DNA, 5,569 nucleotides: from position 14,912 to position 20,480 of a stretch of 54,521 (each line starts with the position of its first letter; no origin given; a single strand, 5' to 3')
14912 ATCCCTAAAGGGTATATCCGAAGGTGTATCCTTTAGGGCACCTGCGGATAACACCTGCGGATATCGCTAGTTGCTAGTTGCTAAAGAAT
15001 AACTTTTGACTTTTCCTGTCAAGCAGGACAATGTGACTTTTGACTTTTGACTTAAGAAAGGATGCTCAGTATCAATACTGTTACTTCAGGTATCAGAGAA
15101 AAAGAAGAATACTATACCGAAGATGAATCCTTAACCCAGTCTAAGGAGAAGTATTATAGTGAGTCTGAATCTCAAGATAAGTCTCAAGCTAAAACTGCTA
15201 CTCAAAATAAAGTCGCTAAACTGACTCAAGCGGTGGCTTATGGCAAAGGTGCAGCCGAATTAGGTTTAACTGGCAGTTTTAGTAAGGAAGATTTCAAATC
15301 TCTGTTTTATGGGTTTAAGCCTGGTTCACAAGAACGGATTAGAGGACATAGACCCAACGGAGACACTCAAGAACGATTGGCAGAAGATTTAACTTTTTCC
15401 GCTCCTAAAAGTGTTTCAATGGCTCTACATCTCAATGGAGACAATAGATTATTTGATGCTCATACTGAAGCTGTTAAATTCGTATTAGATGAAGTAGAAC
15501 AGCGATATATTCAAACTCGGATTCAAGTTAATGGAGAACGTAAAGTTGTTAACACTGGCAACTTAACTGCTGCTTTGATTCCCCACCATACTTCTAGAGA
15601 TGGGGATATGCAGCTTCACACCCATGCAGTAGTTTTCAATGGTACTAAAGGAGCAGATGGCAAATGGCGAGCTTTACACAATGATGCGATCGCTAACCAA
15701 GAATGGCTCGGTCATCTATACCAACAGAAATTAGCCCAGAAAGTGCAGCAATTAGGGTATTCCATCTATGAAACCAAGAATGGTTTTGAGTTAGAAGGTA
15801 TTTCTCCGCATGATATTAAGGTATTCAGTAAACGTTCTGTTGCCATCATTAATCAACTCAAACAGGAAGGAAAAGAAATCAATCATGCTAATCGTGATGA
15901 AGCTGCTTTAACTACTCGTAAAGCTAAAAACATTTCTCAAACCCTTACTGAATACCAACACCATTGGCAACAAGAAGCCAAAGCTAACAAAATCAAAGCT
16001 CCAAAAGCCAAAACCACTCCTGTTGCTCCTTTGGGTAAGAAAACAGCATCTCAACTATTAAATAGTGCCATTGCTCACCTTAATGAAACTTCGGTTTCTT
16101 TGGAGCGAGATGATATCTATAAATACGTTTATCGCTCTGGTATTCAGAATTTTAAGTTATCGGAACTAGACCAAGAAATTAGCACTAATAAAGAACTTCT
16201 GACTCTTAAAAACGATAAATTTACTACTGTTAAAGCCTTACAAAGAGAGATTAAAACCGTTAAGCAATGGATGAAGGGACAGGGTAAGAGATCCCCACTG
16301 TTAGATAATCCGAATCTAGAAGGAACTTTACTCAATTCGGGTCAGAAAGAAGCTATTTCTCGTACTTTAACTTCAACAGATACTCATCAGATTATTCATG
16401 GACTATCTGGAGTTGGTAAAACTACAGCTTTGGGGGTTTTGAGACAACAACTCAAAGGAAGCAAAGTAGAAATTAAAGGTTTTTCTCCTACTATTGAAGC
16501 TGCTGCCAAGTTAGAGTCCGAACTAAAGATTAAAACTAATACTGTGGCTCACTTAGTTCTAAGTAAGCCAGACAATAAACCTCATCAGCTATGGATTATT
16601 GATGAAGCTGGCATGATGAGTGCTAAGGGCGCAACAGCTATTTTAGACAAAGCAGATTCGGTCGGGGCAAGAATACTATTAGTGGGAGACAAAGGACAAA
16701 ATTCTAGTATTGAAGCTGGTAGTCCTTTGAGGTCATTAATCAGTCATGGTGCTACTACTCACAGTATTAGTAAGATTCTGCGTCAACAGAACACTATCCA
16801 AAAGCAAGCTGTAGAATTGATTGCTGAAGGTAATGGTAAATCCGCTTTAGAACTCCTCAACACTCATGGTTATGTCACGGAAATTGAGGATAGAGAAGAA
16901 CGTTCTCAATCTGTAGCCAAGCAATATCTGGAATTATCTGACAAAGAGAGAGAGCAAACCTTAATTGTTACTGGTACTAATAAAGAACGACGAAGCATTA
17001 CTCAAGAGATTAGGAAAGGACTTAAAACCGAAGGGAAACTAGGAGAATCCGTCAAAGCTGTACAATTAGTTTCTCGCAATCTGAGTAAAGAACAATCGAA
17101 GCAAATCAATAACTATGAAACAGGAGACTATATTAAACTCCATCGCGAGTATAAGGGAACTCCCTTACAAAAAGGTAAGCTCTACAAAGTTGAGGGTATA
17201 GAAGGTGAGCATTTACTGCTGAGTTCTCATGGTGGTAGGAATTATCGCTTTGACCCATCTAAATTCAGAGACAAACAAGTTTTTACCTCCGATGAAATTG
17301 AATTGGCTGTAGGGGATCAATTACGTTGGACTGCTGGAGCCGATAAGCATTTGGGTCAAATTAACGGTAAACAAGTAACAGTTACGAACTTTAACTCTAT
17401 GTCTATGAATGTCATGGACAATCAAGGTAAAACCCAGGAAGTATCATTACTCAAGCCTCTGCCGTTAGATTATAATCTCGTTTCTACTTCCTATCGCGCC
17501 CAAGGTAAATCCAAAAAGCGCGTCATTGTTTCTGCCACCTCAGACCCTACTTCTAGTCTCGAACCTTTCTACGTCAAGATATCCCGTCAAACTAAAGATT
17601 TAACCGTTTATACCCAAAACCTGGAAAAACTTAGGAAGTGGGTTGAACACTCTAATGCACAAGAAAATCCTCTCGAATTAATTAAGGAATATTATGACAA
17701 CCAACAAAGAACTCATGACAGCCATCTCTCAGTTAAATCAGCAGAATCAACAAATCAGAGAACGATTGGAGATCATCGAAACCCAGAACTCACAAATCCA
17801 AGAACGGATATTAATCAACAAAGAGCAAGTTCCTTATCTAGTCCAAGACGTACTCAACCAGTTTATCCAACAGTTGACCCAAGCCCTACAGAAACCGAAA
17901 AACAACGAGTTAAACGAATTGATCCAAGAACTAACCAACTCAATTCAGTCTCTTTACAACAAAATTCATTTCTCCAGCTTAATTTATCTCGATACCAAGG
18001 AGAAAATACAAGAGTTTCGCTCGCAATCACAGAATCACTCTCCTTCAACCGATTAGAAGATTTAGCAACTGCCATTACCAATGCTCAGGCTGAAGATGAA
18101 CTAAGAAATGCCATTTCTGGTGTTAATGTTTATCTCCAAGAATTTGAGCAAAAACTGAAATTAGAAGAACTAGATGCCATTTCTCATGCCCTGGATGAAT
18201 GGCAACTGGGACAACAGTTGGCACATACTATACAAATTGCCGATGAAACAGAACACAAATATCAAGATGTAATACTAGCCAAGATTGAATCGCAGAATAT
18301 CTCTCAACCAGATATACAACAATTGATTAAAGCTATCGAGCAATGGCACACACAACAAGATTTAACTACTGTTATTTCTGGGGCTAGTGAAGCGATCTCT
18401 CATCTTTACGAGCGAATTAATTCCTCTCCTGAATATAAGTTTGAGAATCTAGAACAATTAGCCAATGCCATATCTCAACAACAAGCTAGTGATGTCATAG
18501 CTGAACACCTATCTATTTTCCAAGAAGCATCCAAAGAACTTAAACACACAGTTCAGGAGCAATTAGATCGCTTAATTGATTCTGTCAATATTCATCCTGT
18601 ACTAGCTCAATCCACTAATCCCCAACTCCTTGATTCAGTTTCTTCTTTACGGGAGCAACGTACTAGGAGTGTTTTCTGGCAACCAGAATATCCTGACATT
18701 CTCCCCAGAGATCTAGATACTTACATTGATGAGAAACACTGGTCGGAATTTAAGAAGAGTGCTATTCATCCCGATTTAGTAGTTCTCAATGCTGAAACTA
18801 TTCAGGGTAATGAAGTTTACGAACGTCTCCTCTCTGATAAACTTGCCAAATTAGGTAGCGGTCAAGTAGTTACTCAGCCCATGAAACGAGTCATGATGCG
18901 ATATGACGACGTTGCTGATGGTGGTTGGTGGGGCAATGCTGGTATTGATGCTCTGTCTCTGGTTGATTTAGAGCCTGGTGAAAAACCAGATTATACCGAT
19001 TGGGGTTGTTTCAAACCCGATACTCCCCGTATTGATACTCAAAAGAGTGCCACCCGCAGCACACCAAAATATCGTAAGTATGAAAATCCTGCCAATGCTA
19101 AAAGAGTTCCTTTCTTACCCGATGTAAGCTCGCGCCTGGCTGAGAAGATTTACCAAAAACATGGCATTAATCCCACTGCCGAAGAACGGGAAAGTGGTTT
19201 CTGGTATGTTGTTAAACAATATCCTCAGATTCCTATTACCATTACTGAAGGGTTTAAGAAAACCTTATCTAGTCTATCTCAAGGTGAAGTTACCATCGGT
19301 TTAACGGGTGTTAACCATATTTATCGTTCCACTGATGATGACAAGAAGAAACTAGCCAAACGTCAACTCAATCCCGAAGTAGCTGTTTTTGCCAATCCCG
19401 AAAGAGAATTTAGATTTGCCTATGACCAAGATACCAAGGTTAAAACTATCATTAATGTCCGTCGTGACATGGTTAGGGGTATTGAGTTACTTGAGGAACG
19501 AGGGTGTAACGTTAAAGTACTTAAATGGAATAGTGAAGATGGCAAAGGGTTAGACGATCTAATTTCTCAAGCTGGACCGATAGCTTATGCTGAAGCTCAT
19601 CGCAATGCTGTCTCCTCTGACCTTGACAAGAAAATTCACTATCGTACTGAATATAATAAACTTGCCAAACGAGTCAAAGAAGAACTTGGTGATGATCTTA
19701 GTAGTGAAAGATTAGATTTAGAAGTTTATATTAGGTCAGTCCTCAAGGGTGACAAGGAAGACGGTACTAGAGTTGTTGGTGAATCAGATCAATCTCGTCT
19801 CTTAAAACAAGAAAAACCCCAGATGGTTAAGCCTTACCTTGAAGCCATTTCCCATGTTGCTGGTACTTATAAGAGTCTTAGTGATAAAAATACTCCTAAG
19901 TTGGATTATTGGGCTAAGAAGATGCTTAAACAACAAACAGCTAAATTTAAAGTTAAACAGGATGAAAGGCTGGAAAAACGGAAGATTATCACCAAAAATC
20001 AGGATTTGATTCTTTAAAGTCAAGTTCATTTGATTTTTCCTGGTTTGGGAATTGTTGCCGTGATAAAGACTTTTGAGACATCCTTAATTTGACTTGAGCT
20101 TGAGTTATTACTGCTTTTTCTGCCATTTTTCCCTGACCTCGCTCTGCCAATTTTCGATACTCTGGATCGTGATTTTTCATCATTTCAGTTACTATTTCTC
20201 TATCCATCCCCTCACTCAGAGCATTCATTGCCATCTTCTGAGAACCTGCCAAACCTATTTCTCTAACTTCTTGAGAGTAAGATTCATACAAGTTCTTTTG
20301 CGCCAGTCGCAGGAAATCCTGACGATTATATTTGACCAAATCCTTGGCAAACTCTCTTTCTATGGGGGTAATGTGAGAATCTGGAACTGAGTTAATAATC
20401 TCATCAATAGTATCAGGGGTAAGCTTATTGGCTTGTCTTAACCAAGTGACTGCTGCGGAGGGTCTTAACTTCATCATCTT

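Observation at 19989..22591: AbiEi-like regulator + HipS-like/HIRAN-type protein + N-terminally truncated HipA-like kinase: a possible new tripartite toxin-antitoxin or defence module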

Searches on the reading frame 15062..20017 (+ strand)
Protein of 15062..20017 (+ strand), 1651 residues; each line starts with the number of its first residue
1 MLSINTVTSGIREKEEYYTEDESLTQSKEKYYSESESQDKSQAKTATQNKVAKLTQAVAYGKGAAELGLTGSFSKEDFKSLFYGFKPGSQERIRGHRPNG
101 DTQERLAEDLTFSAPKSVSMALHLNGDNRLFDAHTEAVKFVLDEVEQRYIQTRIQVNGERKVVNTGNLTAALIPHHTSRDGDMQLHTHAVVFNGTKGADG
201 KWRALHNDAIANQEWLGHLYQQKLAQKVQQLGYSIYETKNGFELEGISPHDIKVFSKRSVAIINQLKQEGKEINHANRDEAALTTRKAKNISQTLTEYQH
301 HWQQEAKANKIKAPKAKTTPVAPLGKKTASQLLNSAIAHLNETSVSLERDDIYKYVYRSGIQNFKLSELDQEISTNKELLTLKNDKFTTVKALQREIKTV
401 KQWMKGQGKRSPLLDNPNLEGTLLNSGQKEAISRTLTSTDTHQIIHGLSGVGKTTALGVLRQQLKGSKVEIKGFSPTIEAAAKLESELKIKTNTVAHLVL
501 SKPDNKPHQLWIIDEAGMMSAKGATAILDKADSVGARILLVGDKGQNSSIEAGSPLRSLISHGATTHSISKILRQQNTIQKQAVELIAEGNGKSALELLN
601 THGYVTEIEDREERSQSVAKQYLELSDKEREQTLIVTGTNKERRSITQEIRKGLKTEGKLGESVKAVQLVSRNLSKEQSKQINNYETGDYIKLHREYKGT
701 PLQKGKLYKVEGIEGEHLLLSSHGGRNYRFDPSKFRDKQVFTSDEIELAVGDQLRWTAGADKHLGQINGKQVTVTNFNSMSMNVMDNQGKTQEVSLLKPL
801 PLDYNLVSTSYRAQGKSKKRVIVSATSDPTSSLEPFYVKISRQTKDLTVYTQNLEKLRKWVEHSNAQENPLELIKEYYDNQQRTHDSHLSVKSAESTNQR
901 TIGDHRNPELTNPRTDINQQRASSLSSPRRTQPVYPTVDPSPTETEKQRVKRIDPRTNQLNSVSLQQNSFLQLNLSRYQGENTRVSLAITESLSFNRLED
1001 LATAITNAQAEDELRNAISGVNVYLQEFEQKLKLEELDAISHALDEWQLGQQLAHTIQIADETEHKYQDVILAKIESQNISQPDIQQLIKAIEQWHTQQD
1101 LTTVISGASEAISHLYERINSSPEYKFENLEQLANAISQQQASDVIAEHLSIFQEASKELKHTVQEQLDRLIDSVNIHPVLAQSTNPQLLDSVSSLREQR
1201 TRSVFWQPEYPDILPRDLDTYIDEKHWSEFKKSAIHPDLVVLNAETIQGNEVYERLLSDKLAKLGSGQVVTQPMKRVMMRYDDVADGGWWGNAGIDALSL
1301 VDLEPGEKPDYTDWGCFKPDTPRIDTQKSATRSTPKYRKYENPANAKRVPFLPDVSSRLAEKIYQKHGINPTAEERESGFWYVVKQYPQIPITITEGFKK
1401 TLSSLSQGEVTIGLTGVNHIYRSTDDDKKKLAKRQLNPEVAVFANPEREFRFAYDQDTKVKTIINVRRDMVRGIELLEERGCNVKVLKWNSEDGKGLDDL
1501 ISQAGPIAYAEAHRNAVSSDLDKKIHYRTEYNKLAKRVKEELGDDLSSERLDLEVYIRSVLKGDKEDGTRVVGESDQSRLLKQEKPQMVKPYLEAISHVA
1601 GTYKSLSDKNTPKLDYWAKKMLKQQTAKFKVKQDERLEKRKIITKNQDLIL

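Call 96: search_protein_families(library=pfam, proteins=[window:15062-20017:+], max_evalue=0.001)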
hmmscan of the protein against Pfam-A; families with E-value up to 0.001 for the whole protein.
window:15062-20017:+ (1651 aa): 6 families
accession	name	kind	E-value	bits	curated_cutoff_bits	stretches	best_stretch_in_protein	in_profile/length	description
PF08751.17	TrwC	-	4.6e-72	243.4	25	1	15-308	5-285/286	TrwC relaxase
PF13604.12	AAA_30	-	6.4e-50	170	27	1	424-609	2-190/191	AAA domain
PF12965.13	DUF3854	-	2.5e-43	147.5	23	1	1380-1506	1-128/130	Domain of unknown function (DUF3854)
PF22232.2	TraI_hel_assoc_N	-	2.6e-11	44.4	27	1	469-542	24-99/99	TraI helicase-associated ssDNA bd, N-terminal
PF13245.12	AAA_19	-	4.2e-10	40.4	25.1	1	428-549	1-131/134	AAA domain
PF01443.25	Viral_helicase1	-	6e-08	33.2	21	1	444-567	2-117/228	Viral superfamily 1 RNA helicase core domain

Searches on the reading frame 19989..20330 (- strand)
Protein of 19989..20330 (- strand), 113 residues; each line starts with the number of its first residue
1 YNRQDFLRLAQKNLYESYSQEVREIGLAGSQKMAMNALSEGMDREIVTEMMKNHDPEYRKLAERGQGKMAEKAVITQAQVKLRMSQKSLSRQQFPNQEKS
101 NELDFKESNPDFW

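Call 111: search_protein_families(library=pfam, proteins=[window:19989-20330:-], max_evalue=0.1)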
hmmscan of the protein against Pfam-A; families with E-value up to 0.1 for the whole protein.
window:19989-20330:- (113 aa): 0 families
